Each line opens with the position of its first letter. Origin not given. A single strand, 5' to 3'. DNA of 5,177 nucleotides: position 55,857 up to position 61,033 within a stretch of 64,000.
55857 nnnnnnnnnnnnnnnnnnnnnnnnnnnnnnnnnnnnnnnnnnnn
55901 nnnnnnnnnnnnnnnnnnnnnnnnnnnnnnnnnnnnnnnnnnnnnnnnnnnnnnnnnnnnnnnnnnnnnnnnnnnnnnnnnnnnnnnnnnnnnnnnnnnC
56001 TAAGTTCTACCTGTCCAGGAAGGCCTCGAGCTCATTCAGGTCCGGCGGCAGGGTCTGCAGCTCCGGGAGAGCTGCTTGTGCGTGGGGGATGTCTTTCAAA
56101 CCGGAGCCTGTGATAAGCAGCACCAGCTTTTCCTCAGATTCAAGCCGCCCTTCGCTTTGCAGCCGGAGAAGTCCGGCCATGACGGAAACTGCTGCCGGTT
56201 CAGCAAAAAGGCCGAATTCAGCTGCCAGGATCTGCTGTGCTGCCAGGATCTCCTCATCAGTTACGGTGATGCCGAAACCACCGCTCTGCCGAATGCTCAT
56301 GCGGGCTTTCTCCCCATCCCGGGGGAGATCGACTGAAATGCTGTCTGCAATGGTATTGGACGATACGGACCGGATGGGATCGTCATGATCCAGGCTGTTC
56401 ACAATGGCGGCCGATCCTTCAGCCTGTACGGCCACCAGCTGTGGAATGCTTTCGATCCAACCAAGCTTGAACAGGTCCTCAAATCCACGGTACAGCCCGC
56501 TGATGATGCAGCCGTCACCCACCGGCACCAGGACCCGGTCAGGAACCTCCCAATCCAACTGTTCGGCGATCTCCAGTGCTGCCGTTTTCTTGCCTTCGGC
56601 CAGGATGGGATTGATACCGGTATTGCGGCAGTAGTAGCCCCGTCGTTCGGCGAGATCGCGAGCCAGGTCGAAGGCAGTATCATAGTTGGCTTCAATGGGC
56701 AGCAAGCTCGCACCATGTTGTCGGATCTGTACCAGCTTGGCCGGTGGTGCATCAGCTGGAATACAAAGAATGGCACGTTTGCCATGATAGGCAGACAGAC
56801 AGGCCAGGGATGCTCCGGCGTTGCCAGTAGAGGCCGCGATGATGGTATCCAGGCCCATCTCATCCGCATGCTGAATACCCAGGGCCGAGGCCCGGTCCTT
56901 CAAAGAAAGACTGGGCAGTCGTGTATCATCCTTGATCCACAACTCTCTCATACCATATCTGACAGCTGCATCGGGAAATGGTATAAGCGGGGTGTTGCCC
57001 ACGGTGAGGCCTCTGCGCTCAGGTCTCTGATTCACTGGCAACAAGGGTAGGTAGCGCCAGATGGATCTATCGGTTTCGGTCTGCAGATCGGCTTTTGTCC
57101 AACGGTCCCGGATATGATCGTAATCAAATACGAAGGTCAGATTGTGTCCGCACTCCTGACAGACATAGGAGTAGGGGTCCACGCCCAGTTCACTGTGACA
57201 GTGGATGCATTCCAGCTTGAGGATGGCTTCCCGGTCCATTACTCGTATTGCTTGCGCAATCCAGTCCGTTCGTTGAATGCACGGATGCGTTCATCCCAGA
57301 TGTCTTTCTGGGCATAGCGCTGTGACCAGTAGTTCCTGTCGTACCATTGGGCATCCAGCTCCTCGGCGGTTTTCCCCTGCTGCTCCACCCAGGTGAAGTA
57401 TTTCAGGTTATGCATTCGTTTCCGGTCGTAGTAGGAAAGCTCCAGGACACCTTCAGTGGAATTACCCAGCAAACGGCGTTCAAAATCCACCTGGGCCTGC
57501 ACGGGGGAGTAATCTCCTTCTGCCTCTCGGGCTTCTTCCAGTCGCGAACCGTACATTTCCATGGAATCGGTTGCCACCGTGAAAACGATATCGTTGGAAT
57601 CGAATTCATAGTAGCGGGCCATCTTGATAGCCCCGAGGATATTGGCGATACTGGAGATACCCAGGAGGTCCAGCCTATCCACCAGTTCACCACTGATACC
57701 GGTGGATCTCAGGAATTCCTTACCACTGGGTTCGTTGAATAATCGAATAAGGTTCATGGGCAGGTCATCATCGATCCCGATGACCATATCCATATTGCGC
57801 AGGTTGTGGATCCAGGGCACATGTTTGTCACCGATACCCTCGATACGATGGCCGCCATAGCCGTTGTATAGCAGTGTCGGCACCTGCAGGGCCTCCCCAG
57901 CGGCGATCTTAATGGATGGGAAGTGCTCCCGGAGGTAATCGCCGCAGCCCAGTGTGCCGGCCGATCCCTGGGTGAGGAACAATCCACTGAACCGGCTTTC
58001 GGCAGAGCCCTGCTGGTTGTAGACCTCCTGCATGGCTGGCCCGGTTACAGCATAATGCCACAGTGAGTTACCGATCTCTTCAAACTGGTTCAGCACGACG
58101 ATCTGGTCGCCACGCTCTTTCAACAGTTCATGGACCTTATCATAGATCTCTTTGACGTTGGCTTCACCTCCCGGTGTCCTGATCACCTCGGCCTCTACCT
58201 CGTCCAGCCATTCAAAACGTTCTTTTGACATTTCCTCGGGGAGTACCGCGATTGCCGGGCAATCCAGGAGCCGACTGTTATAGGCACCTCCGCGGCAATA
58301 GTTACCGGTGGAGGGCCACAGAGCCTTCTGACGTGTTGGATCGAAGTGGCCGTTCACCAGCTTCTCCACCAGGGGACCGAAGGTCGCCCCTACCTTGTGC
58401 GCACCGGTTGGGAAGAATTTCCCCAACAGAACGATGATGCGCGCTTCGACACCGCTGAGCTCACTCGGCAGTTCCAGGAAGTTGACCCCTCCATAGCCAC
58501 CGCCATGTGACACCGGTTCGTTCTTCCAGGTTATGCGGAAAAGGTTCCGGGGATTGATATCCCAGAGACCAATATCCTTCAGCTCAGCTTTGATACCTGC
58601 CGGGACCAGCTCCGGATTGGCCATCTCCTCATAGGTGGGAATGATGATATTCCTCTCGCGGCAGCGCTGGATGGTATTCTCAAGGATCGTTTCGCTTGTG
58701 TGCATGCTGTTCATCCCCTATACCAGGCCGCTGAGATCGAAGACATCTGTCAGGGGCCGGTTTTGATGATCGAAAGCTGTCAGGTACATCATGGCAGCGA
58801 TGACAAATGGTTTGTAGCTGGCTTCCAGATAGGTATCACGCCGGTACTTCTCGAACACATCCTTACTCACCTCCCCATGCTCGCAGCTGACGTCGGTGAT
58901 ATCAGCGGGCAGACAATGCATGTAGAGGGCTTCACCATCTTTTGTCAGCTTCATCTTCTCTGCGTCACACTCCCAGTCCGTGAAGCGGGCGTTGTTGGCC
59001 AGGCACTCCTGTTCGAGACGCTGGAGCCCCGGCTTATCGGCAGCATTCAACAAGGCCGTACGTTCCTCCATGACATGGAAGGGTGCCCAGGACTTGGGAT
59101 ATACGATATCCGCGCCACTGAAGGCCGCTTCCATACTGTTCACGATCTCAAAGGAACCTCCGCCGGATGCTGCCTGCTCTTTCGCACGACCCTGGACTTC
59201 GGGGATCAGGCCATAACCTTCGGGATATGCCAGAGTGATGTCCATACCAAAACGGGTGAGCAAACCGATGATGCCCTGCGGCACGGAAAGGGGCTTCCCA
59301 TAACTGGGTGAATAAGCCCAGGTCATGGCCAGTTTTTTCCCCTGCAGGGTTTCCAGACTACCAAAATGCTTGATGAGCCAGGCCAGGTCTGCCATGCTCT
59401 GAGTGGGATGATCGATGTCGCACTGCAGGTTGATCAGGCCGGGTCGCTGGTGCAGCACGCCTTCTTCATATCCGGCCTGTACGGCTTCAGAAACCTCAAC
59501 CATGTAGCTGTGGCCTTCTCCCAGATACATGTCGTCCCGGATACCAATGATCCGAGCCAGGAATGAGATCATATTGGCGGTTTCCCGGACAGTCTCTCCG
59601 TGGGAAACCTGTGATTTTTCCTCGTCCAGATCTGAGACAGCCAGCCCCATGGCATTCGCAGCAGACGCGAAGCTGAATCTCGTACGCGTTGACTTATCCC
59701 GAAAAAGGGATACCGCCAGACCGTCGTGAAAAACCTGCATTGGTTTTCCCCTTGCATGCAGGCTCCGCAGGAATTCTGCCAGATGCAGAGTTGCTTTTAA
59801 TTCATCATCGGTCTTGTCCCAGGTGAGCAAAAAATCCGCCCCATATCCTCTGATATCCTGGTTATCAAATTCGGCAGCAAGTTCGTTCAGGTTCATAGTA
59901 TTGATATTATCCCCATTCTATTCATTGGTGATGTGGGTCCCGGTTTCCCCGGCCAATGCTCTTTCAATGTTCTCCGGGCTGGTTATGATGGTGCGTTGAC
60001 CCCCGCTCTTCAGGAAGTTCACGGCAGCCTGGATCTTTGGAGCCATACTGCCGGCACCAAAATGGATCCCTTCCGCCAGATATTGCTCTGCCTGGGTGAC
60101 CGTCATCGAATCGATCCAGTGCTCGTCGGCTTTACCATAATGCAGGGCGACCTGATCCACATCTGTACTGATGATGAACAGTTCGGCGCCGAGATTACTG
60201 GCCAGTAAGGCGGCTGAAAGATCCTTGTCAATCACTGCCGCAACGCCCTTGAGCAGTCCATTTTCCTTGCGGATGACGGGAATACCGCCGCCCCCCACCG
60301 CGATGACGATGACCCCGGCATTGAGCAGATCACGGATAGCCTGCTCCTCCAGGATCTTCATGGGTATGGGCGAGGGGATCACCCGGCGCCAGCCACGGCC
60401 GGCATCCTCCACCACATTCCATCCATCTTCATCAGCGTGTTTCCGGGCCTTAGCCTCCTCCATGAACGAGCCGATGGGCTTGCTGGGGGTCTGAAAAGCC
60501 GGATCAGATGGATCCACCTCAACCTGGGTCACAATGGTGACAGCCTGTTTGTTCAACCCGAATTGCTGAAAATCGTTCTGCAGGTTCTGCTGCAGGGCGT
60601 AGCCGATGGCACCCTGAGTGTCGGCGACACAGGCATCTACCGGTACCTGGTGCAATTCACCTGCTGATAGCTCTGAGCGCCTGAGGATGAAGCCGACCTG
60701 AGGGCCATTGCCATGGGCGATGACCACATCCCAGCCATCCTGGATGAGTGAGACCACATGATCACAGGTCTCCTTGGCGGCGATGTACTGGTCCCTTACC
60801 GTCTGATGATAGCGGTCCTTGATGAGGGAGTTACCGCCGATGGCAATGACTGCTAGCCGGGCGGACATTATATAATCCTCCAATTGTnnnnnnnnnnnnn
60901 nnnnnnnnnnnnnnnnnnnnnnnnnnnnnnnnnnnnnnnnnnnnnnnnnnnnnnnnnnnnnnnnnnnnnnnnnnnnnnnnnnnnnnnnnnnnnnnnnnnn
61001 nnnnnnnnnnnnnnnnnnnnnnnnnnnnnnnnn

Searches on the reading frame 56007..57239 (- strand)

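Call 22: search_protein_families(library=ncbifam, proteins=[window:56007-57239:-], max_evalue=0.00001)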
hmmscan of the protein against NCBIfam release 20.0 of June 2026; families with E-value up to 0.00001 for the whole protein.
window:56007-57239:- (410 aa): 40 families (the best 25 are shown)
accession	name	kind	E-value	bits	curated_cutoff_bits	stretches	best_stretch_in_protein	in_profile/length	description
NF006050.0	PRK08197.1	equivalog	2.2e-83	280.3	303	1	5-388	5-389/406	threonine synthase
NF004170.0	PRK05638.1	equivalog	1e-67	228.6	421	1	9-383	2-358/442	threonine synthase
TIGR00260.1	thrC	equivalog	7.5e-53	179.9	167.1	1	60-383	1-338/340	threonine synthase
NF006205.0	PRK08329.1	equivalog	5.3e-47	160.5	358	1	58-382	41-345/347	threonine synthase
NF005035.0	PRK06450.1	equivalog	2.4e-46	158.1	301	1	8-382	3-336/338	threonine synthase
NF004996.0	PRK06381.1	equivalog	2.7e-43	148.2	266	1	81-379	14-317/319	threonine synthase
NF006094.0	PRK08246.1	subfamily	1.2e-31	110.3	331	1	78-379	19-302/310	serine/threonine dehydratase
TIGR01127.1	ilvA_1Cterm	equivalog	3.3e-24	85.6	378.75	1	130-378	48-283/380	threonine ammonia-lyase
NF004771.0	PRK06110.1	equivalog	1.3e-20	73.8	317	1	81-378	20-304/323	threonine dehydratase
TIGR03844.1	cysteate_syn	equivalog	1.6e-20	73.2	324.9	1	38-384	22-383/398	cysteate synthase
TIGR01124.1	ilvA_2Cterm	equivalog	2.6e-20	72.5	411.3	1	83-379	18-304/499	threonine ammonia-lyase, biosynthetic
NF006674.0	PRK09224.1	subfamily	2.8e-19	69.2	577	1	99-379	41-312/508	threonine ammonia-lyase IlvA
NF006390.0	PRK08639.1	equivalog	4.3e-19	68.8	421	1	82-384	25-317/418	threonine ammonia-lyase IlvA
NF005680.0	PRK07476.1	equivalog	8.8e-19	67.6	413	1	80-382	21-312/326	hydroxyectoine utilization dehydratase EutB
NF005292.0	PRK06815.1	equivalog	4.3e-18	65.4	371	1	130-364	69-294/320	threonine/serine dehydratase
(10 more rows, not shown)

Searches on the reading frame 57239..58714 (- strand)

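Call 22: search_protein_families(library=ncbifam, proteins=[window:57239-58714:-], max_evalue=0.00001)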
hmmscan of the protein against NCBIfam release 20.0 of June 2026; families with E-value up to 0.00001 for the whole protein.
window:57239-58714:- (491 aa): 8 families
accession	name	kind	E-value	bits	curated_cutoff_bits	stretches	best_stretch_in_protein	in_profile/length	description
TIGR01139.1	cysK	equivalog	2.7e-26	92.5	350.95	1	88-388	18-292/298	cysteine synthase A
TIGR01136.1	cysKM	subfamily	3.3e-26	92.4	344.15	1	88-388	18-293/299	cysteine synthase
NF007989.0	PRK10717.1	equivalog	2.3e-18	66.3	387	1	137-392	74-316/334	cysteine synthase A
TIGR01137.1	cysta_beta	equivalog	1.1e-14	54.1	510.25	1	88-325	23-260/457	cystathionine beta-synthase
NF008735.0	PRK11761.1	equivalog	1.4e-10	40.9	413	1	132-322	67-242/296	cysteine synthase CysM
TIGR03945.1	PLP_SbnA_fam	equivalog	2.5e-09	36.7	349.95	1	80-317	11-242/304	2,3-diaminopropionate biosynthesis protein SbnA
TIGR01138.1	cysM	equivalog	5.6e-09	35.9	394.2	1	90-326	22-242/290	cysteine synthase B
NF053679.1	CysteaSynCapA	equivalog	1.7e-06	27.1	600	1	157-317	96-260/329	cysteate synthase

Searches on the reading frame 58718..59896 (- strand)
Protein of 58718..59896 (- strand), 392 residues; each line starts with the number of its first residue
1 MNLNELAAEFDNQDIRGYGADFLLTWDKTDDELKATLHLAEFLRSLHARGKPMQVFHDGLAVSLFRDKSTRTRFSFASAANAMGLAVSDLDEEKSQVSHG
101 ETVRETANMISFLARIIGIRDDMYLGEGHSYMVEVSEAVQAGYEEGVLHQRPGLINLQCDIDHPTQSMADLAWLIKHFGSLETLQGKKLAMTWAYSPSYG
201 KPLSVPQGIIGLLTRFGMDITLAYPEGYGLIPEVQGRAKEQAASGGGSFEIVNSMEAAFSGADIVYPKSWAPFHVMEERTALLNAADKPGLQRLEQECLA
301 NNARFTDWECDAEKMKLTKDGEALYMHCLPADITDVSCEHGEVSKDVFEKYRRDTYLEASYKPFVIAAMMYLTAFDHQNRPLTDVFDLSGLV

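Call 22: search_protein_families(library=ncbifam, proteins=[window:58718-59896:-], max_evalue=0.00001)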
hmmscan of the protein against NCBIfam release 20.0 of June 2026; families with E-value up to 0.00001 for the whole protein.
window:58718-59896:- (392 aa): 14 families
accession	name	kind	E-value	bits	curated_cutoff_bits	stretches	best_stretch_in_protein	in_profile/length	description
NF005538.0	PRK07200.1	equivalog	9.9e-190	630.7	453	1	4-384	5-386/396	knotted carbamoyltransferase YgeW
TIGR03316.1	ygeW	equivalog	5e-183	608.4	500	1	17-384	16-383/391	knotted carbamoyltransferase YgeW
TIGR00658.1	orni_carb_tr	equivalog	5.2e-34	117.8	280.85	1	21-273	2-228/304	ornithine carbamoyltransferase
NF003384.0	PRK04523.1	equivalog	9.3e-34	117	288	1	22-331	6-296/336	N-acetylornithine carbamoyltransferase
NF001986.0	PRK00779.1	subfamily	1.8e-31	109.4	306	1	20-276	6-232/307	ornithine carbamoyltransferase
TIGR04384.1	putr_carbamoyl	exception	1e-24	87.3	500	1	21-333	1-272/330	putrescine carbamoyltransferase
NF003286.0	PRK04284.1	subfamily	3.5e-21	75.7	515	1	21-352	8-293/332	ornithine carbamoyltransferase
TIGR00670.1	asp_carb_tr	equivalog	2e-19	69.9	236.95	1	27-266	8-222/304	aspartate carbamoyltransferase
NF002032.1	PRK00856.1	equivalog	2.1e-19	69.8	263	1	26-266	7-214/297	aspartate carbamoyltransferase catalytic subunit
NF011380.0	PRK14805.1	equivalog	4.9e-16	58.6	421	1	23-331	5-263/302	ornithine carbamoyltransferase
NF009213.0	PRK12562.1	subfamily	1.4e-14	54.2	559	1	18-335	5-281/334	ornithine carbamoyltransferase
NF008853.0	PRK11891.1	equivalog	2.2e-12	46.3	560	1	18-267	86-315/430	aspartate carbamoyltransferase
NF002470.0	PRK01713.1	equivalog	1.3e-11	44.6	545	1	27-271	15-235/334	ornithine carbamoyltransferase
NF006046.0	PRK08192.1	equivalog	2.3e-10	40.3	512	1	31-288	18-249/339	aspartate carbamoyltransferase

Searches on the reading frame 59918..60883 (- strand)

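Call 22: search_protein_families(library=ncbifam, proteins=[window:59918-60883:-], max_evalue=0.00001)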
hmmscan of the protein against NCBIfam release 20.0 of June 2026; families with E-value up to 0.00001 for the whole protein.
window:59918-60883:- (321 aa): 8 families
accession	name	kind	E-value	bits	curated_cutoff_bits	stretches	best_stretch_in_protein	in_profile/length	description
NF009007.0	PRK12352.1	subfamily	3.7e-119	397.3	266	1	9-320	3-315/316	carbamate kinase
TIGR00746.1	arcC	equivalog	1.1e-107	359.7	358.25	1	11-319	3-308/309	carbamate kinase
NF009008.0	PRK12354.1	subfamily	1.4e-92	310.1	361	1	11-320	3-300/308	carbamate kinase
NF006926.0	PRK09411.1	equivalog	2.3e-66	224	416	1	11-319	4-296/297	carbamate kinase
TIGR00761.1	argB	equivalog_domain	1e-11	44.8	151.3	1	191-300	127-231/231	acetylglutamate kinase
NF010661.0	PRK14058.1-3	equivalog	1.5e-09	37.3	251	1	176-320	137-272/283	acetylglutamate/acetylaminoadipate kinase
NF010659.0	PRK14058.1-1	equivalog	5.5e-09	35.5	223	1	188-318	139-266/267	[LysW]-aminoadipate kinase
TIGR01092.1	P5CS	equivalog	4.1e-06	25.3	796.75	1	182-312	133-266/715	delta l-pyrroline-5-carboxylate synthetase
